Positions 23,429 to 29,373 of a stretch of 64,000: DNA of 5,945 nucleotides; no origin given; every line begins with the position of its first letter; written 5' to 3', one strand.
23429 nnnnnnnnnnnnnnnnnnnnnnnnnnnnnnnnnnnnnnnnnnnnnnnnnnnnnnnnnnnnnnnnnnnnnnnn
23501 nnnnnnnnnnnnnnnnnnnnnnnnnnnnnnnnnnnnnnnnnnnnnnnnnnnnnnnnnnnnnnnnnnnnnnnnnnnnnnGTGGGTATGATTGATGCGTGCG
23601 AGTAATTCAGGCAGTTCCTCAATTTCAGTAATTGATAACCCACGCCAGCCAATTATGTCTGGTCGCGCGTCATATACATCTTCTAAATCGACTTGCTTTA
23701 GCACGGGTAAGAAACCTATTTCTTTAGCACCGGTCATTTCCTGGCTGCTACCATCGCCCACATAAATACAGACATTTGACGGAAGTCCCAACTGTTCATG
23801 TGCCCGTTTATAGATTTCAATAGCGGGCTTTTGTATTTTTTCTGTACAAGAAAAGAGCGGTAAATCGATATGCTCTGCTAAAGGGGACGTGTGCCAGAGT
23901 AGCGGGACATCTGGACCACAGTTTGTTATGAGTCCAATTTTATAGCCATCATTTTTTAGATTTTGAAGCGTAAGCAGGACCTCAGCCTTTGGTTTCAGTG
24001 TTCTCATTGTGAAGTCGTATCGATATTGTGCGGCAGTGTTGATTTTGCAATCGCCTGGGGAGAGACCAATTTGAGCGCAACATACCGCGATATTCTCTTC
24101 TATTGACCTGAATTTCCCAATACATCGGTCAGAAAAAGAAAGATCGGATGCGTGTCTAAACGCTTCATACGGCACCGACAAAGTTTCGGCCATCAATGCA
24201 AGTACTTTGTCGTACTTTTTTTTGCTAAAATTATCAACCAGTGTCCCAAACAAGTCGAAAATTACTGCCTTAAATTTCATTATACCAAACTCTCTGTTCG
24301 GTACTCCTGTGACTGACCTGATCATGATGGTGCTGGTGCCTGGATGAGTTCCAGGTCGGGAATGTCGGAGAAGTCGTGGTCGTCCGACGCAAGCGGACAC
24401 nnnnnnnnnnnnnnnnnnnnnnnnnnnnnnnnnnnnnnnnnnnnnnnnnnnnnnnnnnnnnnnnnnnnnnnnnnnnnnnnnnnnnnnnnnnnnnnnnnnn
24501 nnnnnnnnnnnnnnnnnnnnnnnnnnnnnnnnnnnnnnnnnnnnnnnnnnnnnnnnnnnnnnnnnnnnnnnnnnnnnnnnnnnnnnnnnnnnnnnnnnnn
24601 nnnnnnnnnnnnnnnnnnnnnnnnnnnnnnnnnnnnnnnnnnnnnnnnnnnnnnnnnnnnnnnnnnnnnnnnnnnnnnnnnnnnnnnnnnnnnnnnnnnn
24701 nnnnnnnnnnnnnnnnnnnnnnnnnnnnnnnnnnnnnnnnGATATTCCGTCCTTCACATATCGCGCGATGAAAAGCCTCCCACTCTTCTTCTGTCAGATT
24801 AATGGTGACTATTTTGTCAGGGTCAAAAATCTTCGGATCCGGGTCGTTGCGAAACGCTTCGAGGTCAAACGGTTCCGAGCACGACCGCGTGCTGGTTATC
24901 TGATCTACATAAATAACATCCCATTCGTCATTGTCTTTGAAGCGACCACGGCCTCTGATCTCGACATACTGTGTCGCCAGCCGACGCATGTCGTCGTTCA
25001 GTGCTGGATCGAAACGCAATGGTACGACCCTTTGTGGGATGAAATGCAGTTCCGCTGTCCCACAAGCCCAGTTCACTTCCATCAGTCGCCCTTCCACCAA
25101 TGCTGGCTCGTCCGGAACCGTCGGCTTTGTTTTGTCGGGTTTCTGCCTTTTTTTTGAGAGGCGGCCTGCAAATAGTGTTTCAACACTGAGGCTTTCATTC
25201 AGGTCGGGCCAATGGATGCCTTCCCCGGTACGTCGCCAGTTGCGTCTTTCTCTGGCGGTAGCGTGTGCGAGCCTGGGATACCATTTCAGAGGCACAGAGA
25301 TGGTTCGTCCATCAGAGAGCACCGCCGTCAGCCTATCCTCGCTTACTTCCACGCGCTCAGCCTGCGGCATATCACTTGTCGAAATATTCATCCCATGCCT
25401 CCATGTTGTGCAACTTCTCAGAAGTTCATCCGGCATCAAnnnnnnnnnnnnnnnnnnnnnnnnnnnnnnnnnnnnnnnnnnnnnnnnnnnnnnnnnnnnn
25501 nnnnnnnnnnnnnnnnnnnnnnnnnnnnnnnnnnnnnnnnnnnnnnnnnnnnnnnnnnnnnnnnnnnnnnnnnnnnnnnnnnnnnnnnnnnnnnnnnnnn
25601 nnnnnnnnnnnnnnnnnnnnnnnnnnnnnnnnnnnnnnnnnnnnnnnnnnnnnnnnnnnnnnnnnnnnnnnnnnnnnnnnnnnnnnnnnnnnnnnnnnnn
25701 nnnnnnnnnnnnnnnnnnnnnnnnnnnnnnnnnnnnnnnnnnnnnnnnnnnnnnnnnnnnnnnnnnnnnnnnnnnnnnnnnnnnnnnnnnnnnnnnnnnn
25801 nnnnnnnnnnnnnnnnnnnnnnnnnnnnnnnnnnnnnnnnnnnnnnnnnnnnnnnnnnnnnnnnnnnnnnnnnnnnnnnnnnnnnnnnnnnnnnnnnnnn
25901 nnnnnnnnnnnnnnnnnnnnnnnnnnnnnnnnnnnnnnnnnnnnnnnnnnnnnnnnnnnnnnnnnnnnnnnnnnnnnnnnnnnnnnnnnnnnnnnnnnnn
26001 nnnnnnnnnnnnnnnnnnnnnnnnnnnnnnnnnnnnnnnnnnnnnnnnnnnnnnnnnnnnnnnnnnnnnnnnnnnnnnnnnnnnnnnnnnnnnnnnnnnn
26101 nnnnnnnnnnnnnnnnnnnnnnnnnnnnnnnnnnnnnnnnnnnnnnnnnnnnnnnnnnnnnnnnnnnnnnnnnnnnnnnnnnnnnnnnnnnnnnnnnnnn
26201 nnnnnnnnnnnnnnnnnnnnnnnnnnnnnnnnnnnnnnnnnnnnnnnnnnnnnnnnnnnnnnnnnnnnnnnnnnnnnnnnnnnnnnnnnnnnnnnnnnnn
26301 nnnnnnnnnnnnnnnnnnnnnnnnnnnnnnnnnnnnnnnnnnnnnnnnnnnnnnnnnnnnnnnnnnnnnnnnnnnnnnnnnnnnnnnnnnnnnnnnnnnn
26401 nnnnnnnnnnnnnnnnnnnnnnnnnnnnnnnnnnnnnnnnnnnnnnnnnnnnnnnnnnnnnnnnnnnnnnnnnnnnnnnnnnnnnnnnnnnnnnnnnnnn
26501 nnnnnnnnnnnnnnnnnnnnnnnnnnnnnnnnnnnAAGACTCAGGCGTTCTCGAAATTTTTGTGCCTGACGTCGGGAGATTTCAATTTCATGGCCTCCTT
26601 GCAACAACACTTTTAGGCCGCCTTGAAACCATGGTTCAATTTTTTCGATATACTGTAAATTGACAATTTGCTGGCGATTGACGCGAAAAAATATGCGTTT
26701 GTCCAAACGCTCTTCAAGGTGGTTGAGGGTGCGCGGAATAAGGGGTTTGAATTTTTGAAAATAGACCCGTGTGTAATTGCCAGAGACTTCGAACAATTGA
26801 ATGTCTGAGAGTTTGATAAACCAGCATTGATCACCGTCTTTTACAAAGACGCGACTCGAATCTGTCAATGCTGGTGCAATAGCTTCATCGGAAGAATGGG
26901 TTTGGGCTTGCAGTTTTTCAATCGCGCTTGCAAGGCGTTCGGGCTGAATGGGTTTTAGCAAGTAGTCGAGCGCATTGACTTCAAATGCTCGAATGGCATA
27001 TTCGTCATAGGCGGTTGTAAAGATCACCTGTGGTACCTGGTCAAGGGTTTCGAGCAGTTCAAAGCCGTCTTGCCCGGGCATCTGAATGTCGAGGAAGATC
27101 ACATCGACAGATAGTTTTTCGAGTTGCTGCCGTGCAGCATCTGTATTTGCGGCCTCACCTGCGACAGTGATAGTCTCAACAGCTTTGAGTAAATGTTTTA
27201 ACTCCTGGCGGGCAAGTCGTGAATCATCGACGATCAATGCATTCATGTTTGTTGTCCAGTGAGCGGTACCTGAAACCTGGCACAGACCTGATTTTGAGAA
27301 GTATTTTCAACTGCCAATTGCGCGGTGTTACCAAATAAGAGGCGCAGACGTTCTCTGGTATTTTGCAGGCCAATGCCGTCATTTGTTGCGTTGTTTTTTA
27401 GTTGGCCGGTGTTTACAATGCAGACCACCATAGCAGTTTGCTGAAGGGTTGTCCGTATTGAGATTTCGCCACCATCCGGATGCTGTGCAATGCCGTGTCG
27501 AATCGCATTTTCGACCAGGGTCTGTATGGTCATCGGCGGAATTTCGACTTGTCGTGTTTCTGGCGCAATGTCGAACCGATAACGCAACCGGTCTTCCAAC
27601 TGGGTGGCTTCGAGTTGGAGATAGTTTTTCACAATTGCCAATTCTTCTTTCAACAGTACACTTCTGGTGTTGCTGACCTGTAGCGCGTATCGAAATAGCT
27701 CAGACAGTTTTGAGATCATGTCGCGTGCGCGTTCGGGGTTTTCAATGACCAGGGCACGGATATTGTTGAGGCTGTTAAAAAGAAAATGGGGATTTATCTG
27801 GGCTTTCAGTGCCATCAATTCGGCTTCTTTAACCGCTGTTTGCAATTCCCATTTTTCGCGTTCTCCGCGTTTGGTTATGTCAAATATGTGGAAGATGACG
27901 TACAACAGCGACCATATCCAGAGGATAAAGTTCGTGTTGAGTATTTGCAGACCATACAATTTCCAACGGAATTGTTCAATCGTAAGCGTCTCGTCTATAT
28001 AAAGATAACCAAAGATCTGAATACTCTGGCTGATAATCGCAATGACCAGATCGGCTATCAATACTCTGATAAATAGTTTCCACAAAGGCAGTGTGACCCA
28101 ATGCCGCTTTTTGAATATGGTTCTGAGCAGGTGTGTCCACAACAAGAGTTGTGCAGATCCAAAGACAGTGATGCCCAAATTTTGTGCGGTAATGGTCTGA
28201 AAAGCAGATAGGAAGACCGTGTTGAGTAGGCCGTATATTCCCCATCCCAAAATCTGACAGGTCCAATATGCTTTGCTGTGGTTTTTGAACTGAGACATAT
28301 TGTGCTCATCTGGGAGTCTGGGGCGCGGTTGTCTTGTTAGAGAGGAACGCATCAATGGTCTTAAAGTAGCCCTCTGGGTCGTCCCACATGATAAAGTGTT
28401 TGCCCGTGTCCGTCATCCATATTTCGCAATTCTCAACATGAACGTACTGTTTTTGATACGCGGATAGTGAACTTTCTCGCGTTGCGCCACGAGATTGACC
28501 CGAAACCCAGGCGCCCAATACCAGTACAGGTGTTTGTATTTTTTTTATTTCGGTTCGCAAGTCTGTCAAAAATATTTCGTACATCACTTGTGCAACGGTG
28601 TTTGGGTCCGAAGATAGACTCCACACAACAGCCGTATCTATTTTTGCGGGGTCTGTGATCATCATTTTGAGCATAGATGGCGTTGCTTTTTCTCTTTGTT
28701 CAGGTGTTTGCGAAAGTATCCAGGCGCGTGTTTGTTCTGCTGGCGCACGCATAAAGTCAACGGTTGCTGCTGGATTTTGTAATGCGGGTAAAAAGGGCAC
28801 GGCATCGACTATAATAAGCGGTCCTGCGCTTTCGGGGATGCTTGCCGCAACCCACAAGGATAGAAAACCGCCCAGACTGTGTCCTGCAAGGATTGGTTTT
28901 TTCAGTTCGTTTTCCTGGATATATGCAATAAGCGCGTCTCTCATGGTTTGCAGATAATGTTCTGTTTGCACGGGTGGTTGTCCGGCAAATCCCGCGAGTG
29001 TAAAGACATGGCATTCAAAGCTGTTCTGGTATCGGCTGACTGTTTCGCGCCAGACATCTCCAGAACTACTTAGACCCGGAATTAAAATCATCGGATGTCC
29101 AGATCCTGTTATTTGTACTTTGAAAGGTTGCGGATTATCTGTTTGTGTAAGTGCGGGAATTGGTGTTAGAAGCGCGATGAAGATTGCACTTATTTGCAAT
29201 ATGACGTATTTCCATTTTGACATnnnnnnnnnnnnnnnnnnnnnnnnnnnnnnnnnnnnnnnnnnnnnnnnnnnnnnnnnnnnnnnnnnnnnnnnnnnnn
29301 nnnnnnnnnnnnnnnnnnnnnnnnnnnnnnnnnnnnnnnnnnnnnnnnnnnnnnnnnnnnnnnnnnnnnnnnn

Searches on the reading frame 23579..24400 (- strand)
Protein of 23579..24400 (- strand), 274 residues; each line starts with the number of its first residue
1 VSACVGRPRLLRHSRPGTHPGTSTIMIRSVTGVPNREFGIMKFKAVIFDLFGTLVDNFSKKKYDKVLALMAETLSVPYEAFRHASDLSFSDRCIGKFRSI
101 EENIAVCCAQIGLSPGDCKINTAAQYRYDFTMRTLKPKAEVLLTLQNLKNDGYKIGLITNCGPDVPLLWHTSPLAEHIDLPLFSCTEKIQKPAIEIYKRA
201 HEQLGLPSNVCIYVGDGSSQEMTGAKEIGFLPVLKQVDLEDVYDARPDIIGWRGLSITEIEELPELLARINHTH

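Call 7: search_protein_families(library=pfam, proteins=[window:23579-24400:-])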
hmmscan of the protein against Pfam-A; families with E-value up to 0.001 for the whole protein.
window:23579-24400:- (274 aa): 2 families
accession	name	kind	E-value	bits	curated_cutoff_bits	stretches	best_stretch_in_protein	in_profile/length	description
PF00702.32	Hydrolase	-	3.6e-14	54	26.4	1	43-229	1-191/191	haloacid dehalogenase-like hydrolase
PF13419.12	HAD_2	-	1.5e-12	48.4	23.8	1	46-229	1-172/178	Haloacid dehalogenase-like hydrolase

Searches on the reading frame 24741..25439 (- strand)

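Call 7: search_protein_families(library=pfam, proteins=[window:24741-25439:-])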
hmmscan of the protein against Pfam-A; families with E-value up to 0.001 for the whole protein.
window:24741-25439:- (233 aa): 1 family
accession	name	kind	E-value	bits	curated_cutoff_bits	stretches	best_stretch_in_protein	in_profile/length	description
PF10387.14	DUF2442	-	4.8e-19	68.8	23.9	1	28-93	2-70/72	Protein of unknown function (DUF2442)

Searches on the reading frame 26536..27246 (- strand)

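Call 7: search_protein_families(library=pfam, proteins=[window:26536-27246:-])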
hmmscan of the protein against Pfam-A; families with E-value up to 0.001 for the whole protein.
window:26536-27246:- (237 aa): 2 families
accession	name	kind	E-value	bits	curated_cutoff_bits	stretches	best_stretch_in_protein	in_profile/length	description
PF00072.30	Response_reg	-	1.2e-25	90.2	30.2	1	4-110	2-111/111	Response regulator receiver domain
PF04397.21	LytTR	-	2.1e-25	89.2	22.6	1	141-235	3-97/98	LytTr DNA-binding domain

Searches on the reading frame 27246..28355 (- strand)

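Call 8: search_protein_families(library=pfam, proteins=[window:27246-28355:-])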
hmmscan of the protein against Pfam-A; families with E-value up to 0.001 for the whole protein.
window:27246-28355:- (370 aa): 1 family
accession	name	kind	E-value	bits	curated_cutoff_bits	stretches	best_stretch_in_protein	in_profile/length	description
PF06580.19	His_kinase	-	2.1e-27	95.6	25.2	1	178-257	1-81/81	Histidine kinase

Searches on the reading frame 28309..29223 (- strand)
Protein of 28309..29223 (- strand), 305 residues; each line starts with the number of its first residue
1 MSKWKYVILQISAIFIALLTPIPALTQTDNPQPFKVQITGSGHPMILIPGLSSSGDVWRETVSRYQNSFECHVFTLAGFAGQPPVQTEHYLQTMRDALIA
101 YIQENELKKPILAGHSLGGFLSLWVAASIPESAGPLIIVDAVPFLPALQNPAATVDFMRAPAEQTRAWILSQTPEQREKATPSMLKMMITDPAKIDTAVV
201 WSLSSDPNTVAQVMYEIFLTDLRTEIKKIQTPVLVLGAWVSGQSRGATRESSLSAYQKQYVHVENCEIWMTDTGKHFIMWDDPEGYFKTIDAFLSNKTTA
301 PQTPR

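Call 8: search_protein_families(library=pfam, proteins=[window:28309-29223:-])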
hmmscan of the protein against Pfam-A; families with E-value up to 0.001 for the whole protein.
window:28309-29223:- (305 aa): 4 families
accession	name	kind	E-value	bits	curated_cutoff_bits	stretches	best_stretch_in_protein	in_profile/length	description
PF12697.13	Abhydrolase_6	-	1.9e-15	58.6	26.3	1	46-287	2-215/217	Alpha/beta hydrolase family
PF00561.26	Abhydrolase_1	-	8.8e-10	39.1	25.8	1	44-163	2-132/245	alpha/beta hydrolase fold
PF12146.15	Hydrolase_4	-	2.7e-05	24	27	1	88-237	53-198/239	Serine aminopeptidase, S33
PF00756.26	Esterase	-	0.00011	22.5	22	1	85-132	89-139/251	Putative esterase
